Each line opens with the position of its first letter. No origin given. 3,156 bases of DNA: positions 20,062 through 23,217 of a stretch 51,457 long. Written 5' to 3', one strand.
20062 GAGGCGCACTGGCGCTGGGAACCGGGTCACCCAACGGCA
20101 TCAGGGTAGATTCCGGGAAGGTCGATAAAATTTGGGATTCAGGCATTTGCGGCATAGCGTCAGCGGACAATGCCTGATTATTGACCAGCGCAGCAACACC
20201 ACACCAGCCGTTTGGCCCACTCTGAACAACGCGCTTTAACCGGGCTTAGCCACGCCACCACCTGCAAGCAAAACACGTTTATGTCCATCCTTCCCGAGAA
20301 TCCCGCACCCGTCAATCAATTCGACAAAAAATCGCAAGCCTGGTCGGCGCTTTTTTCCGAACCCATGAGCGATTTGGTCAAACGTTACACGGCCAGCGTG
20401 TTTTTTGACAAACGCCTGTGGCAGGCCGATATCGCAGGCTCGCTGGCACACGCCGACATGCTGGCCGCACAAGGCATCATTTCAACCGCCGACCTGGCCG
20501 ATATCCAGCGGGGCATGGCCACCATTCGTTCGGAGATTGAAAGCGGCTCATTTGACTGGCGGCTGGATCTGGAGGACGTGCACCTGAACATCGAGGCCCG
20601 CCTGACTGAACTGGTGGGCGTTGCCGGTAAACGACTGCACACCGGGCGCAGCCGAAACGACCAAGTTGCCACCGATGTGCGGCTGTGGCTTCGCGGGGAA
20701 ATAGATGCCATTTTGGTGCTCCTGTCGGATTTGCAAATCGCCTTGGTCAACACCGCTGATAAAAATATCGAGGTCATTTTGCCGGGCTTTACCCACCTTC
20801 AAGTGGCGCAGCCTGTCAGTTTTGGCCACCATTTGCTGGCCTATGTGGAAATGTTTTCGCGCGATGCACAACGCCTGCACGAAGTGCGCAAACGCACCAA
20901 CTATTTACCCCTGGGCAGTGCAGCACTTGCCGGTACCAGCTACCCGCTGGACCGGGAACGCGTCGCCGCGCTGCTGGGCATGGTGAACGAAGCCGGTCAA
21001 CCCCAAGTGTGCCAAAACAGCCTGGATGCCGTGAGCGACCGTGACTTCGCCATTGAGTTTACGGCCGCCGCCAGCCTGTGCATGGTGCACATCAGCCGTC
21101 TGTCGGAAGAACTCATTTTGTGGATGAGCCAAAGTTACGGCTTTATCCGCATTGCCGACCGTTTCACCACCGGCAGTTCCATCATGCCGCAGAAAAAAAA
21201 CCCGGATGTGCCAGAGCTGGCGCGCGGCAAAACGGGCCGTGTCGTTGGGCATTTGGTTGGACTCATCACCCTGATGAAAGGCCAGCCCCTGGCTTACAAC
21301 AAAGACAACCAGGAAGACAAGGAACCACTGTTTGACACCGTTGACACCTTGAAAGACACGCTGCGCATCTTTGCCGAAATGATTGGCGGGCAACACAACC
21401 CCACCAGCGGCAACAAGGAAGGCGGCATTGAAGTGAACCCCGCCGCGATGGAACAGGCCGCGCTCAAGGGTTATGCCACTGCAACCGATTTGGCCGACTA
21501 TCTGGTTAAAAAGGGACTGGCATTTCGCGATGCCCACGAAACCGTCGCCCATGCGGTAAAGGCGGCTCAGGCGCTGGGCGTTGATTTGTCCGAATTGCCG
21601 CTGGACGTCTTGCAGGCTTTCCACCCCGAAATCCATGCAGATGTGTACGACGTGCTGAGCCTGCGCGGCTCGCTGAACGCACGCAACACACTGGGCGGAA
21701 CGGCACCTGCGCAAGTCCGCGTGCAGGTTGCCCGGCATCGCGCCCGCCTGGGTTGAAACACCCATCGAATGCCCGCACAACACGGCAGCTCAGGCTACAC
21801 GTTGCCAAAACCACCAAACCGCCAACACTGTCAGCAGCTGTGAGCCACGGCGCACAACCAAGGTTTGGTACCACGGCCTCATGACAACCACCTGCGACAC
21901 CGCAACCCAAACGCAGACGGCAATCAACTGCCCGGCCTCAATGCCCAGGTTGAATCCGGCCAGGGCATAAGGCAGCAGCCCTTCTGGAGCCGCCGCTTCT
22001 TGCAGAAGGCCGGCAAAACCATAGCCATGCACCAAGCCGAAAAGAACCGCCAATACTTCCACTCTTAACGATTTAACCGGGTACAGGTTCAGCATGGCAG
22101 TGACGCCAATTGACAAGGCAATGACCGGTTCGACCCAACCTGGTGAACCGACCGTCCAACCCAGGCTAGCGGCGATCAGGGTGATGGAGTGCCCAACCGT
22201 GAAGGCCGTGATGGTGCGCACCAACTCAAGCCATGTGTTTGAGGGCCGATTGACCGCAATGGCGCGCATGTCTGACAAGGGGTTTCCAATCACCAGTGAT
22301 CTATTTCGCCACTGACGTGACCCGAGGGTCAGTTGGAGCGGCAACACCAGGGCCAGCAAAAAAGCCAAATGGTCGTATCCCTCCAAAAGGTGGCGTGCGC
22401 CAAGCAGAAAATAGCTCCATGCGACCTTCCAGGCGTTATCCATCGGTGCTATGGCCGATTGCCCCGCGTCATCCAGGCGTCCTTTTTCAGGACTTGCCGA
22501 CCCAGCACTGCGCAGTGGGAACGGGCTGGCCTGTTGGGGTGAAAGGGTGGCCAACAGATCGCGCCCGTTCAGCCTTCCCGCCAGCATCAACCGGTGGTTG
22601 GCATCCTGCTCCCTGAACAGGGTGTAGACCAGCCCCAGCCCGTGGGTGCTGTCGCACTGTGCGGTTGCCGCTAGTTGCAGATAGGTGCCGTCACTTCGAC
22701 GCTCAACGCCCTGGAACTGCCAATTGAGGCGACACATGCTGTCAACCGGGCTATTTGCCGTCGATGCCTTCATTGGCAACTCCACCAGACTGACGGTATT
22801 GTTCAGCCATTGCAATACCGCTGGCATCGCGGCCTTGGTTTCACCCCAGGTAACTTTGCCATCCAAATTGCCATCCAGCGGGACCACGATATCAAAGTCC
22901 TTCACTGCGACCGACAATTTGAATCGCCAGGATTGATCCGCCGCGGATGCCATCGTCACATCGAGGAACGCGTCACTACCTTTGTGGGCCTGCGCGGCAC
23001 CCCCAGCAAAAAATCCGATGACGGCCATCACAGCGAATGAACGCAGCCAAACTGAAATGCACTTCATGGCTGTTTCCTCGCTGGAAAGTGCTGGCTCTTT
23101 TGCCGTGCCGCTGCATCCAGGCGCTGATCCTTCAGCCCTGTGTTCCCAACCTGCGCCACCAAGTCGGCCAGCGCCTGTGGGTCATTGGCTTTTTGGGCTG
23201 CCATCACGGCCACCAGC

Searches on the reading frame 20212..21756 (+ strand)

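Call 27: search_protein_families(library=pfam, proteins=[window:20212-21756:+], max_evalue=0.00001)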
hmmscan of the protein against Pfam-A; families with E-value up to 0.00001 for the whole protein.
window:20212-21756:+ (514 aa): 2 families
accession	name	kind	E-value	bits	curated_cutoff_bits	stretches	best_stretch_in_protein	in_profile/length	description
PF00206.25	Lyase_1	-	9.3e-76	255.6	27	1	48-346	3-312/312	Lyase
PF14698.11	ASL_C2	-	3e-25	88.9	27.3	1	421-489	1-69/69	Argininosuccinate lyase C-terminal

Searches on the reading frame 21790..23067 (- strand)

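Call 27: search_protein_families(library=pfam, proteins=[window:21790-23067:-], max_evalue=0.00001)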
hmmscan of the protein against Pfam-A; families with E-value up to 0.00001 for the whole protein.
window:21790-23067:- (425 aa): 1 family
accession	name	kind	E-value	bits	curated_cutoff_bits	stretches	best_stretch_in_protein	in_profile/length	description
PF13795.12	HupE_UreJ_2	-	5.4e-40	137.1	24.5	1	219-394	1-152/156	HupE / UreJ protein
